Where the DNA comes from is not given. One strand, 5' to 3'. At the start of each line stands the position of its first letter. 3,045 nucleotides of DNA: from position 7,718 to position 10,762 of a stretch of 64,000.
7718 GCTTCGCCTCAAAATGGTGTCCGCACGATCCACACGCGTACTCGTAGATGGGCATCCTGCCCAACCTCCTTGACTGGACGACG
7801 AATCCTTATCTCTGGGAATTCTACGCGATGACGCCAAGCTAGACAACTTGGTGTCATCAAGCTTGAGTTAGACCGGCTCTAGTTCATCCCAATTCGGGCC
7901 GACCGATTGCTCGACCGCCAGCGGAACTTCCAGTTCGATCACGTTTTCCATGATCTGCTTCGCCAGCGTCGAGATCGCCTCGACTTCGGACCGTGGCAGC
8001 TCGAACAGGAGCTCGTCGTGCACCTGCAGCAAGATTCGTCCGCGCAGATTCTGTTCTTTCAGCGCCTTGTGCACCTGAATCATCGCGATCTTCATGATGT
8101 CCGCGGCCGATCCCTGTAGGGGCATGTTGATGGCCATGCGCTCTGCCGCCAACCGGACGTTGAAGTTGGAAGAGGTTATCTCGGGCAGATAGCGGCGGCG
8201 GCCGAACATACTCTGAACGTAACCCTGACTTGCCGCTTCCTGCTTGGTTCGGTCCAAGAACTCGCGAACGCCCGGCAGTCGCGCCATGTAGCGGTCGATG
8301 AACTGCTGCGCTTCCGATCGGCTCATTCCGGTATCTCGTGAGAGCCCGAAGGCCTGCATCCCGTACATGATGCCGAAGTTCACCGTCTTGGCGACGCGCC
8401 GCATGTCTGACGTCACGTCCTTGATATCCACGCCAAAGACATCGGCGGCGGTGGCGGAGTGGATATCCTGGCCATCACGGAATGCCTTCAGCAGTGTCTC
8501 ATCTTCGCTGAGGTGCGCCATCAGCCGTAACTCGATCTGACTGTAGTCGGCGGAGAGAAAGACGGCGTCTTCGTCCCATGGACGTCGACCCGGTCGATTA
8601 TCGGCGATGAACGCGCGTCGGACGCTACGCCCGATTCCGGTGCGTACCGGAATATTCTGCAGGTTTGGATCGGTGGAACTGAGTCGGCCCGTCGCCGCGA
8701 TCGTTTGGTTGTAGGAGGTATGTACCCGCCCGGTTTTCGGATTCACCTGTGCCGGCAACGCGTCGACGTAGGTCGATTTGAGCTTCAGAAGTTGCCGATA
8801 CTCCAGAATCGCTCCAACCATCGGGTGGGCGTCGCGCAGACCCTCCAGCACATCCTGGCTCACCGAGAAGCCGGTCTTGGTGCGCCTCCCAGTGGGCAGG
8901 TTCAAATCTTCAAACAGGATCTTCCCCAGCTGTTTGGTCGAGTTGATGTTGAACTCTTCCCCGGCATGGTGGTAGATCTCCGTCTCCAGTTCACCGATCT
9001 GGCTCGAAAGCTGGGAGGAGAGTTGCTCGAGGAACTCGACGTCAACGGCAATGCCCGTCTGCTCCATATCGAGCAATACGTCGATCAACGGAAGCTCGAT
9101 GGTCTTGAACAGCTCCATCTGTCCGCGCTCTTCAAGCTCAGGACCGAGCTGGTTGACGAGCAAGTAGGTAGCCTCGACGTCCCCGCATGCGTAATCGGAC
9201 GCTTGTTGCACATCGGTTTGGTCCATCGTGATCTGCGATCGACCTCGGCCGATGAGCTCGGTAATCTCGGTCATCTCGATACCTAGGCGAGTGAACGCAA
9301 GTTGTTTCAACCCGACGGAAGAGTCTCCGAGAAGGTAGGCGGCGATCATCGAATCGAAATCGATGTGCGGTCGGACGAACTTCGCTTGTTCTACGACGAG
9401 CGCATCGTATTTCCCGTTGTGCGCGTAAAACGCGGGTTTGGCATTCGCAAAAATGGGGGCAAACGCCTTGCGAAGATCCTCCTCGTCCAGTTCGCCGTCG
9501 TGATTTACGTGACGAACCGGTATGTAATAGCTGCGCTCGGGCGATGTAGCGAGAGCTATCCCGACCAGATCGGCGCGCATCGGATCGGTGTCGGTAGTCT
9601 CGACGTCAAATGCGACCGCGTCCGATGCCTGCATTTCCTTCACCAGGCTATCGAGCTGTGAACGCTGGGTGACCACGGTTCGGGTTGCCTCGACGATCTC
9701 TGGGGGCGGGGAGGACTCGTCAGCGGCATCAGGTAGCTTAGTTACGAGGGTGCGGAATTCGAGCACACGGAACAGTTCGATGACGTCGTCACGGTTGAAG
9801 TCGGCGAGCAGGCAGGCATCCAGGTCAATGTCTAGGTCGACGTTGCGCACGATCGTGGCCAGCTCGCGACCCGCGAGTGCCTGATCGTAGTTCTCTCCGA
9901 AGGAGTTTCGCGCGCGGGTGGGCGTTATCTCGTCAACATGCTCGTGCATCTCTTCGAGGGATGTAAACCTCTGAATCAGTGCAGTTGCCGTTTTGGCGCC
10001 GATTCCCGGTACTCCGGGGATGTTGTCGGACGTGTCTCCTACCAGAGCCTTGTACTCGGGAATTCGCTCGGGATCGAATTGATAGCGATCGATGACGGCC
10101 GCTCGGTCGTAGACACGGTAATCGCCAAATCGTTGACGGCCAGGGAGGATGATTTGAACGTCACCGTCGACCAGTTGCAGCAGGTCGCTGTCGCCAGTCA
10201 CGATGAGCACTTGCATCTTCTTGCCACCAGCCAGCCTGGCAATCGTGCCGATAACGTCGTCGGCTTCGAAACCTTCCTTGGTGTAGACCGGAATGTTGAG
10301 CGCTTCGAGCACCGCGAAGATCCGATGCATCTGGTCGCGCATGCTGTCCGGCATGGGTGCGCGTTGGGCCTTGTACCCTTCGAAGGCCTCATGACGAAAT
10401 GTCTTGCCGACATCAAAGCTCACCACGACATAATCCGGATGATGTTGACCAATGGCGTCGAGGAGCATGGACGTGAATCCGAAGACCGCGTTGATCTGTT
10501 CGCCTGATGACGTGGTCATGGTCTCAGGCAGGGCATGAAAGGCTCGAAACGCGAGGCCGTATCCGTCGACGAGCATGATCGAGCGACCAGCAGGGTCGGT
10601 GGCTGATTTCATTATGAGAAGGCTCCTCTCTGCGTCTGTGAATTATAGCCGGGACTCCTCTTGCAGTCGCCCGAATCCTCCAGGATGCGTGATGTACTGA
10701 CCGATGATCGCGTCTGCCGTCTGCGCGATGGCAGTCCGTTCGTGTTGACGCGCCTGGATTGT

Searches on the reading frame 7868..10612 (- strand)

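Call 36: search_protein_families(library=pfam, proteins=[window:7868-10612:-], max_evalue=0.00001)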
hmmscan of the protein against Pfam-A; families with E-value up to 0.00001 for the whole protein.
window:7868-10612:- (914 aa): 4 families
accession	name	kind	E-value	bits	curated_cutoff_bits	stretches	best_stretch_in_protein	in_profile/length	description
PF00476.26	DNA_pol_A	-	1e-163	545.2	34.3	1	526-910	2-381/381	DNA polymerase family A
PF02739.22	5_3_exonuc_N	-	1.6e-54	184.5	34.3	1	12-177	2-163/164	5'-3' exonuclease, N-terminal resolvase-like domain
PF01367.25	5_3_exonuc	-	3.3e-29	101.7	40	1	180-274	2-96/97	5'-3' exonuclease, C-terminal SAM fold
PF01612.26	DNA_pol_A_exo1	-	1.7e-22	80.5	23.6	1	313-494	3-173/173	3'-5' exonuclease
